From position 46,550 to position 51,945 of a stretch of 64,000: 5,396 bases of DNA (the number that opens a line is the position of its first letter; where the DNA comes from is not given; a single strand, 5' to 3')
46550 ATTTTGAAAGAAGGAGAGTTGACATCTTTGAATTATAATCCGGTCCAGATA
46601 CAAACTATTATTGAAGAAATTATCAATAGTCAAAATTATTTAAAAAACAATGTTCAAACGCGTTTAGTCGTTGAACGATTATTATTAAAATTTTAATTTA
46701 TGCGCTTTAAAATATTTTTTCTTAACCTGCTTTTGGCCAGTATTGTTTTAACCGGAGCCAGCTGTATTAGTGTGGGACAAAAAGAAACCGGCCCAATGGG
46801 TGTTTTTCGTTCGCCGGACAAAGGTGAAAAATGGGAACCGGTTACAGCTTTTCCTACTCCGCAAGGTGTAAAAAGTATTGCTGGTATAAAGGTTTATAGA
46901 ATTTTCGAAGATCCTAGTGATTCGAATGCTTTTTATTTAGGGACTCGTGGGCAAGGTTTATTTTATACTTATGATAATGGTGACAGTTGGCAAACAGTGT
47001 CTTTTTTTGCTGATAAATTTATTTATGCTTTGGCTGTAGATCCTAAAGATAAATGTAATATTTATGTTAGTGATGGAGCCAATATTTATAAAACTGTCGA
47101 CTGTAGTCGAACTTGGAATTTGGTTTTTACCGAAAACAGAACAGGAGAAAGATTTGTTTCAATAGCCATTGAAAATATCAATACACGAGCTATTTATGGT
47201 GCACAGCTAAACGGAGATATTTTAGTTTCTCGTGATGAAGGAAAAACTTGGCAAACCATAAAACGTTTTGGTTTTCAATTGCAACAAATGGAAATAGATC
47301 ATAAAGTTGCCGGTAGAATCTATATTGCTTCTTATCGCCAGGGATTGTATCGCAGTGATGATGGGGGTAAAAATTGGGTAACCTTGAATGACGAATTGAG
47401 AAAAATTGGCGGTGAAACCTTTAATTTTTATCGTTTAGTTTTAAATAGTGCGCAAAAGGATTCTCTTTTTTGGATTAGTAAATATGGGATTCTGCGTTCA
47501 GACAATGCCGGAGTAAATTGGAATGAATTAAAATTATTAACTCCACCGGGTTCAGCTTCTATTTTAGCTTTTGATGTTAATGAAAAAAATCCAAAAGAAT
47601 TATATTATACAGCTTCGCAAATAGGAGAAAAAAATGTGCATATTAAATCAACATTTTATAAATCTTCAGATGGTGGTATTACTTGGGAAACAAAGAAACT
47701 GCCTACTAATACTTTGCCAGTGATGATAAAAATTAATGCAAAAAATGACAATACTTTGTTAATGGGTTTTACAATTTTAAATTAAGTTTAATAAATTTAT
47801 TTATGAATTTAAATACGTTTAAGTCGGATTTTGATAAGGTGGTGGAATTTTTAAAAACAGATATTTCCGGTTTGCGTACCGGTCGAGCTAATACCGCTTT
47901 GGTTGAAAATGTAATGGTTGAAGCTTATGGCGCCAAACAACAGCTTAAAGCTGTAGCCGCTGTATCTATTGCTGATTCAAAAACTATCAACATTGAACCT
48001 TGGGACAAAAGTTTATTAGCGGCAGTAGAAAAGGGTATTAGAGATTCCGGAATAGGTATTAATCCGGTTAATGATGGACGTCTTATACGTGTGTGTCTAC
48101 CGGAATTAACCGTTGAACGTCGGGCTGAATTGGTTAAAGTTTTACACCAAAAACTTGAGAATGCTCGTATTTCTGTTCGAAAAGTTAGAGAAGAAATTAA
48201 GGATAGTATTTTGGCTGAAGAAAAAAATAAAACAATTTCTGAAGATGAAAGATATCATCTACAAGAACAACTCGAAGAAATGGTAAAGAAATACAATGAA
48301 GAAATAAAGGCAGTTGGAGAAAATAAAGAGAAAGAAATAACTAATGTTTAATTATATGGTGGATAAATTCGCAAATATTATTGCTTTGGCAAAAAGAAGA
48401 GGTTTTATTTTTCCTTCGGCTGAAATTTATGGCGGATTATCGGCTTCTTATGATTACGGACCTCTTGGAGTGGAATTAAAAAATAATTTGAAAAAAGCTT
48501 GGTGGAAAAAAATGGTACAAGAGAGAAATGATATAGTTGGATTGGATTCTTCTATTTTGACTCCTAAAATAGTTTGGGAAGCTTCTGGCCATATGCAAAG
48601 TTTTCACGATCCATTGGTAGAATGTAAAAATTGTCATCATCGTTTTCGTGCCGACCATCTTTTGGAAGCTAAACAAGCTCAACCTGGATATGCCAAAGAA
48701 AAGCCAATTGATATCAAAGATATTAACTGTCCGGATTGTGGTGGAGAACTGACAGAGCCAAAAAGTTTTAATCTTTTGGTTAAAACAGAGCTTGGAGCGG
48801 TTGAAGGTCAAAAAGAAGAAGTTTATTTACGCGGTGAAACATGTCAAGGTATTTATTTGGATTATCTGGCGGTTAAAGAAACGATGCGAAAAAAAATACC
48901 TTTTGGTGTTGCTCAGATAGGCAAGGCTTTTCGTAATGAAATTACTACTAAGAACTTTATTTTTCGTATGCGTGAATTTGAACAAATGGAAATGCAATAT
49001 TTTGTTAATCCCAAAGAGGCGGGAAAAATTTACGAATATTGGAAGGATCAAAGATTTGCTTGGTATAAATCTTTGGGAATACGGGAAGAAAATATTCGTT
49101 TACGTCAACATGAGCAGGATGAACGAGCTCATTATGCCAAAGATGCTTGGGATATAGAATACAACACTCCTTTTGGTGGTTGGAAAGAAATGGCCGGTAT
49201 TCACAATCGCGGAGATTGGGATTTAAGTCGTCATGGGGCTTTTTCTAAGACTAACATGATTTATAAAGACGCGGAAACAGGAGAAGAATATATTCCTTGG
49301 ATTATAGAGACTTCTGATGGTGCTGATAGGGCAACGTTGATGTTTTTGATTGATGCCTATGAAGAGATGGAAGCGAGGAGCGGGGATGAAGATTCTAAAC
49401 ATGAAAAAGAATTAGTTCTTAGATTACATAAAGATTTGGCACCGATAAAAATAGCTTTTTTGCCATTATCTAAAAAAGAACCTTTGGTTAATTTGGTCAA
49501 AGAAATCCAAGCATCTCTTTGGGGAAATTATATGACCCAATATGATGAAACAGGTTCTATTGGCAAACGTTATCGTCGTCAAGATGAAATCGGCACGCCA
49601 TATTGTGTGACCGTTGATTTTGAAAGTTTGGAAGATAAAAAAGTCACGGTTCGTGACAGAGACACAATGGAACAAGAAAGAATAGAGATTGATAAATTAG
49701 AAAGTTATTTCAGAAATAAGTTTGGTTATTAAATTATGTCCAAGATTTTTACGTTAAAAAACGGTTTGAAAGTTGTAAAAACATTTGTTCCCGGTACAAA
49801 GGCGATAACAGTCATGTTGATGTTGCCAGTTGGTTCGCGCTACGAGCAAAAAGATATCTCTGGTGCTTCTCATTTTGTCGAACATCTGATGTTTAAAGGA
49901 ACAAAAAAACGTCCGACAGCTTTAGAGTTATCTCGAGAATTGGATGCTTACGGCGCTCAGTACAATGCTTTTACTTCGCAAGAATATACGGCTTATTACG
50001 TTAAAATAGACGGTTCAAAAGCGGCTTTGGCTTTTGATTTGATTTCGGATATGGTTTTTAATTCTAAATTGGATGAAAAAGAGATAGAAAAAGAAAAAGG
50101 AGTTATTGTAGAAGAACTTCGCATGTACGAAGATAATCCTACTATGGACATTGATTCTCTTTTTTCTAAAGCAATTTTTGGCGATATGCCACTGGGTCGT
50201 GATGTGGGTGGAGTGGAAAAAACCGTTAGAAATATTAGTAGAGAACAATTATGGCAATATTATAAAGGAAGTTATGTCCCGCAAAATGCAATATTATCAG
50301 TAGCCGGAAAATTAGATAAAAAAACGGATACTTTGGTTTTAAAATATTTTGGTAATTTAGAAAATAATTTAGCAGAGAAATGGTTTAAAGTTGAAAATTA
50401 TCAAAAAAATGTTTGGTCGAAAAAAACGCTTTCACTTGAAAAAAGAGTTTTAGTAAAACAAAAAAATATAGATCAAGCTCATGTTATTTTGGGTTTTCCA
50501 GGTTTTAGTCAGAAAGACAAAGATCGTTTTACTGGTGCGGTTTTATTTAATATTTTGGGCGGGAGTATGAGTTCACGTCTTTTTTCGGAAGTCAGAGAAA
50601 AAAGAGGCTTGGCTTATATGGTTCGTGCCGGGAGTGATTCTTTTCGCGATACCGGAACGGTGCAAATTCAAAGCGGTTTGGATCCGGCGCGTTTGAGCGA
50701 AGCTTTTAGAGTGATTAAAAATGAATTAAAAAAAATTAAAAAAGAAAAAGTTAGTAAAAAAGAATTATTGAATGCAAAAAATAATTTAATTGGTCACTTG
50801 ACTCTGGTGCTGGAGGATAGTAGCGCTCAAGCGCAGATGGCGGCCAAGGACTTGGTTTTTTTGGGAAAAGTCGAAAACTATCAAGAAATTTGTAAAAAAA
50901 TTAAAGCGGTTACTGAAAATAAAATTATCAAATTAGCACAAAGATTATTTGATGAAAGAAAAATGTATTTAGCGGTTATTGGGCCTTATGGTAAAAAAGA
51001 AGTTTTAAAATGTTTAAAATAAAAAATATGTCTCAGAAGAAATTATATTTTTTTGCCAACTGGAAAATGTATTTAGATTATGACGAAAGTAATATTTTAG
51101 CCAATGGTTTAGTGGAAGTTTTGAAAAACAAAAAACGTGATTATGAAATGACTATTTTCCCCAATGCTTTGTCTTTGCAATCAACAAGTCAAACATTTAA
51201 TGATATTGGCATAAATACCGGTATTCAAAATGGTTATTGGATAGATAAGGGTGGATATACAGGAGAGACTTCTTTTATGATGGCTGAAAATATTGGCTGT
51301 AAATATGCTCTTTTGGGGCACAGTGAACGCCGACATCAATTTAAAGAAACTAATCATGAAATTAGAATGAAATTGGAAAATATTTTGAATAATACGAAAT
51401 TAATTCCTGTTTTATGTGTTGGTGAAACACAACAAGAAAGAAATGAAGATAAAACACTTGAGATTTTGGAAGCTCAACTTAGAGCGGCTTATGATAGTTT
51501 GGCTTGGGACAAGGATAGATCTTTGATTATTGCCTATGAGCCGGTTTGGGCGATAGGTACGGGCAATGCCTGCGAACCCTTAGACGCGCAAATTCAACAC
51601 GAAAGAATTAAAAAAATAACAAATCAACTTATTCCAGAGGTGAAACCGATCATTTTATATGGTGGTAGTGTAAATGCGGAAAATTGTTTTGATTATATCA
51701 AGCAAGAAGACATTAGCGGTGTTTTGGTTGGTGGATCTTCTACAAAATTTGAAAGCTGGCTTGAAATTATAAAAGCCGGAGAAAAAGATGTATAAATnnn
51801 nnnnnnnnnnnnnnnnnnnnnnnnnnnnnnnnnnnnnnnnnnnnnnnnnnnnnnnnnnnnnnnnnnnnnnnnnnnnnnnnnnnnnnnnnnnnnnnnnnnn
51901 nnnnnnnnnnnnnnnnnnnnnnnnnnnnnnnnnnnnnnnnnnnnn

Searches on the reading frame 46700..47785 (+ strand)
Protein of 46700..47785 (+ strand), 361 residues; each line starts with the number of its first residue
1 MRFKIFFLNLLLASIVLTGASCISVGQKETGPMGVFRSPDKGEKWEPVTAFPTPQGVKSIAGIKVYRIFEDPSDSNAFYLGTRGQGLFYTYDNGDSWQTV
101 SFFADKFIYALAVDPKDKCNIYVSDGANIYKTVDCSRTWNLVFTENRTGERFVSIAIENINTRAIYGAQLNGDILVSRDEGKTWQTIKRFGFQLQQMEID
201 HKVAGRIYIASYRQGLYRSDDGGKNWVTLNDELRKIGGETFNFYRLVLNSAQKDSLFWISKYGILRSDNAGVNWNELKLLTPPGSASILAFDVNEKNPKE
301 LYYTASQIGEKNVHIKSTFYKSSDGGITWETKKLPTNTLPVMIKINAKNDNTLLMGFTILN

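Call 69: search_protein_families(library=pfam, proteins=[window:46700-47785:+], max_evalue=0.000001)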
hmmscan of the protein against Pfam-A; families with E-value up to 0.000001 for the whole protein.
window:46700-47785:+ (361 aa): 3 families
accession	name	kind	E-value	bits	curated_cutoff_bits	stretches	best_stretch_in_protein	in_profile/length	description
PF15902.12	Sortilin-Vps10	-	1.3e-25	90.5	33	2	216-332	3-112/446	Sortilin, neurotensin receptor 3,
PF14870.12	PSII_BNR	-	4.1e-11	43.1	27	0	74-186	154-268/303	Photosynthesis system II assembly factor YCF48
PF02012.26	BNR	-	7.8e-11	40.7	27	0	217-226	1-10/12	BNR/Asp-box repeat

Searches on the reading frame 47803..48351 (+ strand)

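Call 69: search_protein_families(library=pfam, proteins=[window:47803-48351:+], max_evalue=0.000001)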
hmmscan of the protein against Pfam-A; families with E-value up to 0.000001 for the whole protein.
window:47803-48351:+ (182 aa): 1 family
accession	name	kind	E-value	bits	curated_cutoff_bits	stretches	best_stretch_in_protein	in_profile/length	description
PF01765.24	RRF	-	1.1e-51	175.3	29.7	1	17-179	1-163/164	Ribosome recycling factor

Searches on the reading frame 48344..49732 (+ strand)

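Call 69: search_protein_families(library=pfam, proteins=[window:48344-49732:+], max_evalue=0.000001)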
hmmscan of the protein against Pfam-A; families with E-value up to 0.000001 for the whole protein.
window:48344-49732:+ (462 aa): 2 families
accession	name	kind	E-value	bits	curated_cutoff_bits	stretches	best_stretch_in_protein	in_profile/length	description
PF03129.25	HGTP_anticodon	-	1e-21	77.3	21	1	370-458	2-93/94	Anticodon binding domain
PF00587.30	tRNA-synt_2b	-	1e-15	58.7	29.3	1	156-296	7-143/179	tRNA synthetase class II core domain (G, H, P, S and T)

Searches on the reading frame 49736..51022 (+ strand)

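Call 70: search_protein_families(library=pfam, proteins=[window:49736-51022:+], max_evalue=0.000001)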
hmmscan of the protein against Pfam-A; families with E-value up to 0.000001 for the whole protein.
window:49736-51022:+ (428 aa): 2 families
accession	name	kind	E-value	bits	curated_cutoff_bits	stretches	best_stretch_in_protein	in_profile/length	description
PF05193.26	Peptidase_M16_C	-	6.8e-40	137.3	23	1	166-351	1-181/181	Peptidase M16 inactive domain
PF00675.25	Peptidase_M16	-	9.6e-36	123.4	22.3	1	19-156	8-144/149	Insulinase (Peptidase family M16)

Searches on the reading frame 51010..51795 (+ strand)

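Call 70: search_protein_families(library=pfam, proteins=[window:51010-51795:+], max_evalue=0.000001)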
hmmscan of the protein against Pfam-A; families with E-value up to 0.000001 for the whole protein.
window:51010-51795:+ (261 aa): 1 family
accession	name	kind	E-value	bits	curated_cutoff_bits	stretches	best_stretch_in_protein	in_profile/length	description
PF00121.24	TIM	-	3.9e-71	239.9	20.1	1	15-256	4-244/245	Triosephosphate isomerase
